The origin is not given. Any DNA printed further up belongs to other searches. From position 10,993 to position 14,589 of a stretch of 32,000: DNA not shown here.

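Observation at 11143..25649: Retron-type RT at the end of a co-directional HEAT+BRCT / acidic / beta-propeller+HEAT / SWIM+WGR gene block: a candidate undescribed RT-associated system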

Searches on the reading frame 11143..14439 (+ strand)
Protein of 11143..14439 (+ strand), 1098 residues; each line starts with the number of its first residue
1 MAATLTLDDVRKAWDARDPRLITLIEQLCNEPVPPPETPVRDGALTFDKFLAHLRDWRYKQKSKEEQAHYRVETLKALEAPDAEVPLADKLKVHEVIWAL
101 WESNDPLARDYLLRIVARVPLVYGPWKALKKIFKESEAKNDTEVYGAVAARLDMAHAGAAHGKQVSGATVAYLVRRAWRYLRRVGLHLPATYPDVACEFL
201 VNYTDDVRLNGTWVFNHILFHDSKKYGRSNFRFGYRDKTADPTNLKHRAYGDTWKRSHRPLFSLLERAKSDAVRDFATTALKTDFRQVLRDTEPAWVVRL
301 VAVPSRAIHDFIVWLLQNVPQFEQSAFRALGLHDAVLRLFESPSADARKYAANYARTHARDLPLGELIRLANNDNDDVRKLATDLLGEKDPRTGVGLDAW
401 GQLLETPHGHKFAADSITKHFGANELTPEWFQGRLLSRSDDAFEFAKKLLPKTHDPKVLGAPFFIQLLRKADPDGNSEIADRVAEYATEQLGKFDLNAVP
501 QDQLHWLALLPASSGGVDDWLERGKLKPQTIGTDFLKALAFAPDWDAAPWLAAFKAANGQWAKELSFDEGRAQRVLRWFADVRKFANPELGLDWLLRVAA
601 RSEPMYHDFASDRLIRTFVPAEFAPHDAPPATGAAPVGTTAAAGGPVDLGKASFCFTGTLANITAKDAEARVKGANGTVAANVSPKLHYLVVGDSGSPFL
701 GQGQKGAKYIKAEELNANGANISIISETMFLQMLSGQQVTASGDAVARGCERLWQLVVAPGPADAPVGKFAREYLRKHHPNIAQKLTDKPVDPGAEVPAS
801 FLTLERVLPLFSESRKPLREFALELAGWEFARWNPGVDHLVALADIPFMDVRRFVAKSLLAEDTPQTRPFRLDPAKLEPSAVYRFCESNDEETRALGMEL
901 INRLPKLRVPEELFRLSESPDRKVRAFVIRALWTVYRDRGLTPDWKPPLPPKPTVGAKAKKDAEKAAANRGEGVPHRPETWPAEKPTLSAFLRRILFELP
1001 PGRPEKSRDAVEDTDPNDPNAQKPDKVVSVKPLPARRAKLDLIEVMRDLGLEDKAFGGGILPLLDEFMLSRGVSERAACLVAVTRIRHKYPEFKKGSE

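Call 3: search_protein_families(library=pfam, proteins=[window:11143-14439:+], max_evalue=0.01)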
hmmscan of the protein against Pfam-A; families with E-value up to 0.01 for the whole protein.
window:11143-14439:+ (1098 aa): 3 families
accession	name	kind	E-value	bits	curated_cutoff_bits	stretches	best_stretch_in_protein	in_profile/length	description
PF13646.12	HEAT_2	-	3.3e-05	24.5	27.7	0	338-388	7-57/88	HEAT repeats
PF00533.33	BRCT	-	0.00083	20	21.3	1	653-716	10-65/78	BRCA1 C Terminus (BRCT) domain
PF13513.12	HEAT_EZ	-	0.0042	18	27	0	365-388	31-54/55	HEAT-like repeat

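Call 4: search_protein_families(library=padloc, proteins=[window:11143-14439:+], max_evalue=0.01)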
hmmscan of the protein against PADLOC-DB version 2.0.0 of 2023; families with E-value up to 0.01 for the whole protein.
window:11143-14439:+ (1098 aa): 4 families
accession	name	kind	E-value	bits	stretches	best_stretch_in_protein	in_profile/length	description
PDLC02921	HEAT-ARM_XIII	-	0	1165.4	1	4-1094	2-867/869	-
PDLC02973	WGR_XIII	-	1.2e-41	141.2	3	99-385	239-534/973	-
PDLC02922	HEAT-ARM_XIII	-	5.4e-20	69.7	1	165-395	142-371/564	-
PDLC02920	HEAT-ARM_XIII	-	4.4e-18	63.6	2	92-299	26-158/370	-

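Call 33: find_related_loci(query=window:11143-14439:+, collection=metagenome_contigs, flank=10000)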
Query window:11143-14439:+ (1098 aa) in metagenome_contigs; peptide patterns used: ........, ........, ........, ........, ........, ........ (x = any residue, [..] = any of these).
95 stretches matched a pattern; 13 encode a relative of the query (tblastn E <= 1e-3); 13 distinct loci.
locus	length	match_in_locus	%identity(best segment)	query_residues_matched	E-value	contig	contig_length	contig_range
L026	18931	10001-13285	80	1-1096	0e+0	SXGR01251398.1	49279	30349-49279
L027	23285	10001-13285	79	1-1098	0e+0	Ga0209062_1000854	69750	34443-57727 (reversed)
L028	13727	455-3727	80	1-1095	0e+0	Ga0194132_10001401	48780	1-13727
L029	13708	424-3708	79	1-1098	0e+0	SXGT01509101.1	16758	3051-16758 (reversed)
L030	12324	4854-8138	79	1-1098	0e+0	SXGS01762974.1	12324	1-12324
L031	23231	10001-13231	76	1-1097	0e+0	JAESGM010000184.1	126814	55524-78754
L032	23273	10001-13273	74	1-1096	0e+0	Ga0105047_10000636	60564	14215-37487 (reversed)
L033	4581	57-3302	73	1-1094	0e+0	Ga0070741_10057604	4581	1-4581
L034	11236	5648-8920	73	1-1096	0e+0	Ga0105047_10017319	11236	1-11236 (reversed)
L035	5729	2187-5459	73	1-1095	0e+0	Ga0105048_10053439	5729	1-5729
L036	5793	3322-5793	69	1-830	0e+0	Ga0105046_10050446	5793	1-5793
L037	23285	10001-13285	75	1-1096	0e+0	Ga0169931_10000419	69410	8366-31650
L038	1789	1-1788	66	362-964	5e-163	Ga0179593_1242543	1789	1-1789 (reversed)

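Call 40: search_protein_families(library=ncbifam, proteins=[window:11143-14439:+], max_evalue=0.1)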
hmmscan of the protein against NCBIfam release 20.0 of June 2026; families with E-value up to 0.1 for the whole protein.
window:11143-14439:+ (1098 aa): 4 families
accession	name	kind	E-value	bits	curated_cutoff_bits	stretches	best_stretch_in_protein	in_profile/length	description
NF004844.0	PRK06195.1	equivalog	1.4e-11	44.4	373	1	649-734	221-306/309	DNA polymerase III subunit epsilon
TIGR00575.1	dnlj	equivalog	1.6e-06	26.8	444.45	1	651-727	587-649/652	NAD-dependent DNA ligase LigA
NF010931.0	PRK14351.1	equivalog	3.2e-05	22.7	1051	1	648-738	609-686/692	NAD-dependent DNA ligase LigA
NF005932.1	PRK07956.1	equivalog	0.00017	20.2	369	1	651-733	595-663/664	NAD-dependent DNA ligase LigA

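Call 50: find_homologous_proteins(query=window:11143-14439:+, max_evalue=1e-20)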
Query window:11143-14439:+ (1098 aa): 544 proteins with E <= 1e-20 among 8000 candidates; the best 120 are listed.
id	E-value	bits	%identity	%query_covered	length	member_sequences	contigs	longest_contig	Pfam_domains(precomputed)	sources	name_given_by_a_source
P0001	0.0e+0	2497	99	100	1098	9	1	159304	-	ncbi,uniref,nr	ncbi:BRCT domain-containing protein [Gemmata sp. JC717]|uniref:BRCT domain-containing protein n=1 Ta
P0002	0.0e+0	2255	89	100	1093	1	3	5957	-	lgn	-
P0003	0.0e+0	2092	82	100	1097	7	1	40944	-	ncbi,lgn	-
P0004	0.0e+0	2081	82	100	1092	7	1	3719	-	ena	-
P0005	0.0e+0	2060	81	100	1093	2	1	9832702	-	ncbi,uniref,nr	ncbi:BRCT domain-containing protein [Frigoriglobus tundricola]|uniref:BRCT domain-containing protein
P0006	0.0e+0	2039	80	100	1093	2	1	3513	-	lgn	-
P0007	0.0e+0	2033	80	100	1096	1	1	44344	-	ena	-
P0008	0.0e+0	2029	79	100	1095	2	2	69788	-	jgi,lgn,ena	-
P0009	0.0e+0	2009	80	100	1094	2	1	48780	-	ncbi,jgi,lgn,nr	ncbi:MAG: hypothetical protein FJ304_01800 [Planctomycetes bacterium]|nr:hypothetical protein [Planc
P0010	0.0e+0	2003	79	100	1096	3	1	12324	PF00533.34,PF13646.13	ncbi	-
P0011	0.0e+0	1999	80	100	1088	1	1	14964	-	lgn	-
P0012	0.0e+0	1990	79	99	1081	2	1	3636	PF00533.34,PF13646.13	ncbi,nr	ncbi:MAG: BRCT domain-containing protein, partial [Planctomycetes bacterium]|nr:BRCT domain-containi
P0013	0.0e+0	1984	78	100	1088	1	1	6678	PF00533.34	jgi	jgi:hypothetical protein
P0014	0.0e+0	1982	79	100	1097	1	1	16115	PF00533.34,PF13646.13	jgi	jgi:hypothetical protein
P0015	0.0e+0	1965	77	100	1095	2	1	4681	PF00533.34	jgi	jgi:hypothetical protein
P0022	0.0e+0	1894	76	100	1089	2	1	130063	PF13646.13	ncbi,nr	ncbi:MAG: hypothetical protein C0467_12560 [Planctomycetaceae bacterium]|nr:hypothetical protein [Pl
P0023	0.0e+0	1893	75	100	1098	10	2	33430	-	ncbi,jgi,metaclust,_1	metaclust:\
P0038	0.0e+0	1817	73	100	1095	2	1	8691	PF00533.34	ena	-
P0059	0.0e+0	1514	62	99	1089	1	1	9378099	-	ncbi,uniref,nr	ncbi:BRCT domain-containing protein [Limnoglobus roseus]|uniref:DNA ligase n=1 Tax=Limnoglobus roseu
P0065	0.0e+0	1500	62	100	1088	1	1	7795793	PF00533.34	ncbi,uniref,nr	ncbi:BRCT domain-containing protein [Urbifossiella limnaea]|uniref:DNA polymerase III subunit epsilo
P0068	0.0e+0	1461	60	99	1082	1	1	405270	-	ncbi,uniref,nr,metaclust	ncbi:BRCT domain-containing protein [Zavarzinella formosa]|uniref:BRCT domain-containing protein n=1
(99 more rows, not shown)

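Call 51: find_encoding_contigs(protein=P0001, flank=1500, max_places=4)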
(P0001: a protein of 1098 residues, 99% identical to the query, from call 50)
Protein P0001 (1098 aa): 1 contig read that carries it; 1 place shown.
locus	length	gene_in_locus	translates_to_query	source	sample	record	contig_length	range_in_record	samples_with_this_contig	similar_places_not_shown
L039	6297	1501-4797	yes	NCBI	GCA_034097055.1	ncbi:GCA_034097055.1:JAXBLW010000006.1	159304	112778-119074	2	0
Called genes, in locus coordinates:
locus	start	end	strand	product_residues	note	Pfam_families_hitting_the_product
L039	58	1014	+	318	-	-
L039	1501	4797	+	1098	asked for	-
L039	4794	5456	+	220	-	-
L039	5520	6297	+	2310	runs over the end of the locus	PF23381:Beta-prop_IFT122_1st (weak), PF25173:Beta-prop_WDR3_1st (weak), PF02985:HEAT (faint), PF03130:HEAT_PBS (faint), PF13646:HEAT_2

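Call 52: find_encoding_contigs(protein=P0002, flank=1500, max_places=4)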
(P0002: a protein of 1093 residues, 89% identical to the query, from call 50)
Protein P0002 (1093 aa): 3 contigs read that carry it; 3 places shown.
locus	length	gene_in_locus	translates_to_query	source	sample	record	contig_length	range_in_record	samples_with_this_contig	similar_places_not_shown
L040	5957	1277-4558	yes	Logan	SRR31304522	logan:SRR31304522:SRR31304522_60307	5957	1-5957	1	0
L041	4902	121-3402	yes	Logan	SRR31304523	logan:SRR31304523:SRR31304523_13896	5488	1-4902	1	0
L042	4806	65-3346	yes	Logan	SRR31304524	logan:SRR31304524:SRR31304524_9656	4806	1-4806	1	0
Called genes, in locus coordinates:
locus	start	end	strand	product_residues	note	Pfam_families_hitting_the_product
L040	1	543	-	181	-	?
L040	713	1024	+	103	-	-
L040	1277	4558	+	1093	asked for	-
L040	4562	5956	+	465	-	?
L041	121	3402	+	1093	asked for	-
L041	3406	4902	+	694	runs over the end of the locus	?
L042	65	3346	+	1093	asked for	-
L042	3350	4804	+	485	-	?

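Call 53: find_encoding_contigs(protein=P0005, flank=1500, max_places=4)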
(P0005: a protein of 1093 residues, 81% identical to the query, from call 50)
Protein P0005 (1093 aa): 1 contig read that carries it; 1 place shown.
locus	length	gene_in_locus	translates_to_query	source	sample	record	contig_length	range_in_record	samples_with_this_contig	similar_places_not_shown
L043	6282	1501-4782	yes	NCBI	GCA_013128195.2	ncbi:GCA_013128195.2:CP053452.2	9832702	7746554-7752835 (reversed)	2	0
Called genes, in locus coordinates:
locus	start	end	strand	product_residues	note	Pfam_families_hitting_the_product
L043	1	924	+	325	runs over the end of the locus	PF08450:SGL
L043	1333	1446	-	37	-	-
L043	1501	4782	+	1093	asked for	-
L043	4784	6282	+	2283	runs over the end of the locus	PF00400:WD40 (faint), PF23381:Beta-prop_IFT122_1st, PF24796:WDR55 (faint), PF25174:Beta-prop_THOC3 (faint), PF23414:Beta-prop_EML_2 (weak), PF25172:Beta-prop_WDR3_2nd (faint), PF25173:Beta-prop_WDR3_1st, PF13646:HEAT_2, +2 more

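Call 54: find_encoding_contigs(protein=P0003, flank=1500, max_places=3)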
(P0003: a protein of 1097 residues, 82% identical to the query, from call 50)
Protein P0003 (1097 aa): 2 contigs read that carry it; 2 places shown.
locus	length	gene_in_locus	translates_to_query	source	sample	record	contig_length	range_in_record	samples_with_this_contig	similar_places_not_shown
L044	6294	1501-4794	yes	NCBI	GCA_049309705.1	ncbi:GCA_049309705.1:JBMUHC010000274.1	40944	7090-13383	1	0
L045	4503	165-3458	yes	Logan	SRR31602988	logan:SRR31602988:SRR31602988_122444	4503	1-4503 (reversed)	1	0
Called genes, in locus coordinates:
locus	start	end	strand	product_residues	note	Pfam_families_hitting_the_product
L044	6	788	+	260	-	-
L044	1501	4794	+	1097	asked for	-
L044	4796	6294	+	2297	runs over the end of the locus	PF00400:WD40 (faint), PF23381:Beta-prop_IFT122_1st, PF24807:WD40_CDC20-Fz (weak), PF25173:Beta-prop_WDR3_1st, PF25174:Beta-prop_THOC3 (faint), PF02985:HEAT (faint), PF03130:HEAT_PBS (faint), PF13646:HEAT_2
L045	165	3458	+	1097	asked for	-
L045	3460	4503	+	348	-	?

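Call 55: find_encoding_contigs(protein=P0059, flank=1500, max_places=3)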
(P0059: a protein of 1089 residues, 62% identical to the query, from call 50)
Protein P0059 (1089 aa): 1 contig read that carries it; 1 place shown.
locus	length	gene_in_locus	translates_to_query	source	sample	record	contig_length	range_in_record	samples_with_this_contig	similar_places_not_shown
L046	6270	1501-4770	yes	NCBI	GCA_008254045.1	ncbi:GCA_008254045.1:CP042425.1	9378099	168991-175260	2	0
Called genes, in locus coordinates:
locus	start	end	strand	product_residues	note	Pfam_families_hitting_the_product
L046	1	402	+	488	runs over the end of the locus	-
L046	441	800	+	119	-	PF16697:Yop-YscD_cpl, PF00498:FHA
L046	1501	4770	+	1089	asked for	-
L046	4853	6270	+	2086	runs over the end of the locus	PF00400:WD40 (faint), PF23381:Beta-prop_IFT122_1st, PF24796:WDR55 (weak), PF25173:Beta-prop_WDR3_1st, PF25174:Beta-prop_THOC3 (weak), PF13646:HEAT_2, PF13646:HEAT_2, PF13646:HEAT_2, +6 more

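Call 56: find_encoding_contigs(protein=P0065, flank=1500, max_places=3)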
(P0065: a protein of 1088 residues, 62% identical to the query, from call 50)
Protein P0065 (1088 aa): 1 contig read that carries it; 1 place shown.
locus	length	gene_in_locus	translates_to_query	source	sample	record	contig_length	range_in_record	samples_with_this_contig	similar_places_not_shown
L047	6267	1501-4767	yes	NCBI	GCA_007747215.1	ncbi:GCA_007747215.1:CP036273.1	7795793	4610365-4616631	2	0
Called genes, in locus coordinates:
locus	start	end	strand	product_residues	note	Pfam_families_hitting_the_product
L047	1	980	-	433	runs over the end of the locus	PF01068:DNA_ligase_A_M, PF14743:DNA_ligase_OB_2, PF05406:WGR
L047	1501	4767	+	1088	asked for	PF00533:BRCT (faint)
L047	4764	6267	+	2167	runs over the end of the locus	PF00400:WD40 (faint), PF23381:Beta-prop_IFT122_1st, PF24807:WD40_CDC20-Fz (weak), PF25173:Beta-prop_WDR3_1st, PF02985:HEAT (faint), PF13646:HEAT_2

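Call 57: find_encoding_contigs(protein=P0068, flank=1500, max_places=3)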
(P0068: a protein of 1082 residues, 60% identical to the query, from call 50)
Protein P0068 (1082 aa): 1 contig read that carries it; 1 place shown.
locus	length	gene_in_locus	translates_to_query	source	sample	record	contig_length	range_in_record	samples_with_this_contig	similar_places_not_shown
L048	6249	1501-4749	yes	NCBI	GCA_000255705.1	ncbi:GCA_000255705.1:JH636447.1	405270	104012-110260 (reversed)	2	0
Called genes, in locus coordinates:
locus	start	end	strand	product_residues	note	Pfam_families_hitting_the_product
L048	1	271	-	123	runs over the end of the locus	PF08713:DNA_alkylation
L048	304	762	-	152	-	PF05728:UPF0227 (faint), PF12697:Abhydrolase_6 (weak)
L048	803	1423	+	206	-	-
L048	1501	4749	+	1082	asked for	-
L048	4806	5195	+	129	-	PF13366:PDDEXK_3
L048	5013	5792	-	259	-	-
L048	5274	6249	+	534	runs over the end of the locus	PF24814:WD40_Prp19 (faint), PF25172:Beta-prop_WDR3_2nd (faint), PF00400:WD40 (faint), PF25174:Beta-prop_THOC3 (weak), PF23381:Beta-prop_IFT122_1st, PF25173:Beta-prop_WDR3_1st, PF24796:WDR55 (weak), PF13646:HEAT_2, +4 more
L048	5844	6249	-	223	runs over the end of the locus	-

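Call 66: search_solved_structures(query=window:11143-14439:+, max_evalue=0.1)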
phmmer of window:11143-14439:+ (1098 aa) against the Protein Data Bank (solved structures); distinct sequences matched with E-value up to 0.1: 3.
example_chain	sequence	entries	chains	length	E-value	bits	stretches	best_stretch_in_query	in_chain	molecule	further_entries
2k6g_A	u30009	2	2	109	0.018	16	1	649-698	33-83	Replication factor C subunit 1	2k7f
2ebu_A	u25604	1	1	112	0.026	15.4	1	650-698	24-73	Replication factor C subunit 1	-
9vse_A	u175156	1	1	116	0.041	14.8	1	646-709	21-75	DNA ligase A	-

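Call 87: find_encoding_contigs(protein=P0023, flank=700, max_places=4)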
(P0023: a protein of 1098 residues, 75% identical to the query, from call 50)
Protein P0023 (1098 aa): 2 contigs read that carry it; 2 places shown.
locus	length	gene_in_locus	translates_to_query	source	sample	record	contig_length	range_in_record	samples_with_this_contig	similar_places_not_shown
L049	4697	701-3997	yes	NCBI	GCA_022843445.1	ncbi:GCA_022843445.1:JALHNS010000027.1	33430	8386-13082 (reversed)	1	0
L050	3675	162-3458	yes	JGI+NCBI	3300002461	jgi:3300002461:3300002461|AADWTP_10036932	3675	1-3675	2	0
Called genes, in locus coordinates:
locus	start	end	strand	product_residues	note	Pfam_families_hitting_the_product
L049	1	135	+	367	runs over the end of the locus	PF01068:DNA_ligase_A_M (weak), PF04679:DNA_ligase_A_C (faint), PF14743:DNA_ligase_OB_2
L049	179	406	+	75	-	PF05406:WGR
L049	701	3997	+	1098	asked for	-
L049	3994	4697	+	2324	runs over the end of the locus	PF00400:WD40 (faint), PF23381:Beta-prop_IFT122_1st, PF23414:Beta-prop_EML_2 (weak), PF24807:WD40_CDC20-Fz (faint), PF25173:Beta-prop_WDR3_1st, PF25174:Beta-prop_THOC3 (weak), PF13646:HEAT_2 (weak), PF13646:HEAT_2, +3 more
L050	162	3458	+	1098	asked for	-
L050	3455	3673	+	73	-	?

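Call 88: find_encoding_contigs(protein=P0022, flank=700, max_places=3)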
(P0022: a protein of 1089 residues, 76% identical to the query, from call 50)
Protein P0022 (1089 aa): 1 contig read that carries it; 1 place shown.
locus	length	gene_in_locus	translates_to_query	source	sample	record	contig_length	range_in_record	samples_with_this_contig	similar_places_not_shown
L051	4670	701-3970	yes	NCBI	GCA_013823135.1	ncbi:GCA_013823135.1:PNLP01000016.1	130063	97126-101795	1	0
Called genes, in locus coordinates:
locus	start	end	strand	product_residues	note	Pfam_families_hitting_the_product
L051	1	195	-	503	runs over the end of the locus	PF08323:Glyco_transf_5, PF20706:GT4-conflict (faint), PF13439:Glyco_transf_4 (faint), PF13579:Glyco_trans_4_4 (faint), PF00534:Glycos_transf_1, PF13692:Glyco_trans_1_4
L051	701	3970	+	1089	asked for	PF13646:HEAT_2 (faint)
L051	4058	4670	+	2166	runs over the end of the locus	PF00400:WD40 (faint), PF23381:Beta-prop_IFT122_1st (weak), PF25173:Beta-prop_WDR3_1st, PF01602:Adaptin_N (faint), PF02985:HEAT (faint), PF03130:HEAT_PBS (faint), PF13646:HEAT_2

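Call 89: find_encoding_contigs(protein=P0038, flank=700, max_places=3)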
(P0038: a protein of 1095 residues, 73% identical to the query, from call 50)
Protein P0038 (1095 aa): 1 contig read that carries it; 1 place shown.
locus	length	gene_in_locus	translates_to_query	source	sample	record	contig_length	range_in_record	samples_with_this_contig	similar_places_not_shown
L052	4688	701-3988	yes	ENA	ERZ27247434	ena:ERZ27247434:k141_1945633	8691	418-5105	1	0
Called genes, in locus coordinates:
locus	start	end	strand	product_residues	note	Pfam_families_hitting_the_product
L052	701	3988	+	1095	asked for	PF00533:BRCT (faint)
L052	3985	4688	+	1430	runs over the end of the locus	?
